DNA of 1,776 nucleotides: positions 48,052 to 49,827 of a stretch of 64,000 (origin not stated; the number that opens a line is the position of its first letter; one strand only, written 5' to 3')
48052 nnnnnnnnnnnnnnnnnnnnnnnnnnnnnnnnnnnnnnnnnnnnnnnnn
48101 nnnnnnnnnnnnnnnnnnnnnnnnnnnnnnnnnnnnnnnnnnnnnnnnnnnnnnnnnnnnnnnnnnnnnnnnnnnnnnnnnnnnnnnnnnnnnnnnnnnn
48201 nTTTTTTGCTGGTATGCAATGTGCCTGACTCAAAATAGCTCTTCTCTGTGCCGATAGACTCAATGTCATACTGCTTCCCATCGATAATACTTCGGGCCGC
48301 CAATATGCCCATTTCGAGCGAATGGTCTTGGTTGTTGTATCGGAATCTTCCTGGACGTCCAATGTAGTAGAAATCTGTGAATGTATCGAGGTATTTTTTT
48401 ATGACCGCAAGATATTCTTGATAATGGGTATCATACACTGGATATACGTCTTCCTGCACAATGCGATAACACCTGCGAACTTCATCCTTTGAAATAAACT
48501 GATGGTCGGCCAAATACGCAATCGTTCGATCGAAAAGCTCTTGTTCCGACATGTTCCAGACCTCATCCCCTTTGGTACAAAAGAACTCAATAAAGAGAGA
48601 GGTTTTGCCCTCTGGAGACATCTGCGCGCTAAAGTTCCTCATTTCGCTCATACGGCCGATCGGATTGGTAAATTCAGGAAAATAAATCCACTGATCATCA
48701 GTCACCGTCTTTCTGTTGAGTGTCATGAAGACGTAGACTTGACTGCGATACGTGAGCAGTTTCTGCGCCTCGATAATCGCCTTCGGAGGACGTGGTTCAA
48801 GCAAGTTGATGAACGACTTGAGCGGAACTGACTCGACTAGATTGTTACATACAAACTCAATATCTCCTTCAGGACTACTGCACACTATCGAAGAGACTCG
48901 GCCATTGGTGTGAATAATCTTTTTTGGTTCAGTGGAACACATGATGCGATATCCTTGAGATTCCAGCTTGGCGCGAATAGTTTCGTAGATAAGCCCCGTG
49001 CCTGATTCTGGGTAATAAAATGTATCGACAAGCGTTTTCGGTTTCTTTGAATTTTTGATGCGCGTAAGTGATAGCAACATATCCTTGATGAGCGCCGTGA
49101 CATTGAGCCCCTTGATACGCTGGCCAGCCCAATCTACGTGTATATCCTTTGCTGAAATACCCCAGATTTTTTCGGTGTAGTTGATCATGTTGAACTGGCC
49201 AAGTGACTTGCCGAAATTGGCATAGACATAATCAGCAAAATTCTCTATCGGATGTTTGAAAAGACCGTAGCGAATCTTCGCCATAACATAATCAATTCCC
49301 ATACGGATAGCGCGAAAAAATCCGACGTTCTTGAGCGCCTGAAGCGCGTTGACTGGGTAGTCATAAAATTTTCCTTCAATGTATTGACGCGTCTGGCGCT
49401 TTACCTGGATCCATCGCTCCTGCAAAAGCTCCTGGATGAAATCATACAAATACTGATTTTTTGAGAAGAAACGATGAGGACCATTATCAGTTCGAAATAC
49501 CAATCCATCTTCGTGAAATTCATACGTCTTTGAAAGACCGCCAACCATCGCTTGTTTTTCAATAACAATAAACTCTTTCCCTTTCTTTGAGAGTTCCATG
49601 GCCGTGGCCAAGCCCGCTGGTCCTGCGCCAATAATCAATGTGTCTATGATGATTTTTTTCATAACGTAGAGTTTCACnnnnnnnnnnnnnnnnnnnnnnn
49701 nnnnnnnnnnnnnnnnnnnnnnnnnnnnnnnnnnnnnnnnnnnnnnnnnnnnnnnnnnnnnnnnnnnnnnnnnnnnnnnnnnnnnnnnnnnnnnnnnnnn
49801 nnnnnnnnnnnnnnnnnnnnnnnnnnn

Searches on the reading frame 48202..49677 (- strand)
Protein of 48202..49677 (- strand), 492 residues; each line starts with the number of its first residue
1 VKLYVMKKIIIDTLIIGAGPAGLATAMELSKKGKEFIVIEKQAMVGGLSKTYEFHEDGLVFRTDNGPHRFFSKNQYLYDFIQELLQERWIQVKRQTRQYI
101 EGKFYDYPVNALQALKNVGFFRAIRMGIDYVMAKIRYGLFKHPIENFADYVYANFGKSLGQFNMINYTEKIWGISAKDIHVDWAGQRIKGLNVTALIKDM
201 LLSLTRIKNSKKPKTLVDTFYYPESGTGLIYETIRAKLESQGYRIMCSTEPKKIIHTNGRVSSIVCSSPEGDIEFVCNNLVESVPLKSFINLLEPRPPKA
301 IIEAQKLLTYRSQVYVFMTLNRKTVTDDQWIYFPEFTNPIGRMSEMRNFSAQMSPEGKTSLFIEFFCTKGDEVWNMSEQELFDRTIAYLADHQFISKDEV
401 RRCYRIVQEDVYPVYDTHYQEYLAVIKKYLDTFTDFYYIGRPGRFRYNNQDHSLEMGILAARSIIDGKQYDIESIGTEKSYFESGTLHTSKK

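Call 94: search_protein_families(library=pfam, proteins=[window:48202-49677:-], max_evalue=0.00001)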
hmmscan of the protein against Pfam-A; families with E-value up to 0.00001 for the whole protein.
window:48202-49677:- (492 aa): 7 families
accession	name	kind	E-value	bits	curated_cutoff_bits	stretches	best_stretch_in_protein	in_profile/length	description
PF13450.12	NAD_binding_8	-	1.1e-14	54.9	21.9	1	15-84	1-68/68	NAD(P)-binding Rossmann-like domain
PF01593.30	Amino_oxidase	-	4.4e-14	53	19.8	1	21-390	2-362/443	Flavin containing amine oxidoreductase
PF01494.25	FAD_binding_3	-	2.3e-07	30.8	22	1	12-45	3-36/349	FAD binding domain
PF13738.12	Pyr_redox_3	-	2.8e-07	30.5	30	1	14-46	1-34/305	Pyridine nucleotide-disulphide oxidoreductase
PF00890.30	FAD_binding_2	-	4.5e-07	29.9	20.4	1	12-47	1-36/414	FAD binding domain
PF01266.30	DAO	-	5.2e-07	29.9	27.9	1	12-49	1-39/353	FAD dependent oxidoreductase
PF12831.13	FAD_oxidored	-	5.9e-06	26.3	27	0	12-49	1-38/416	FAD dependent oxidoreductase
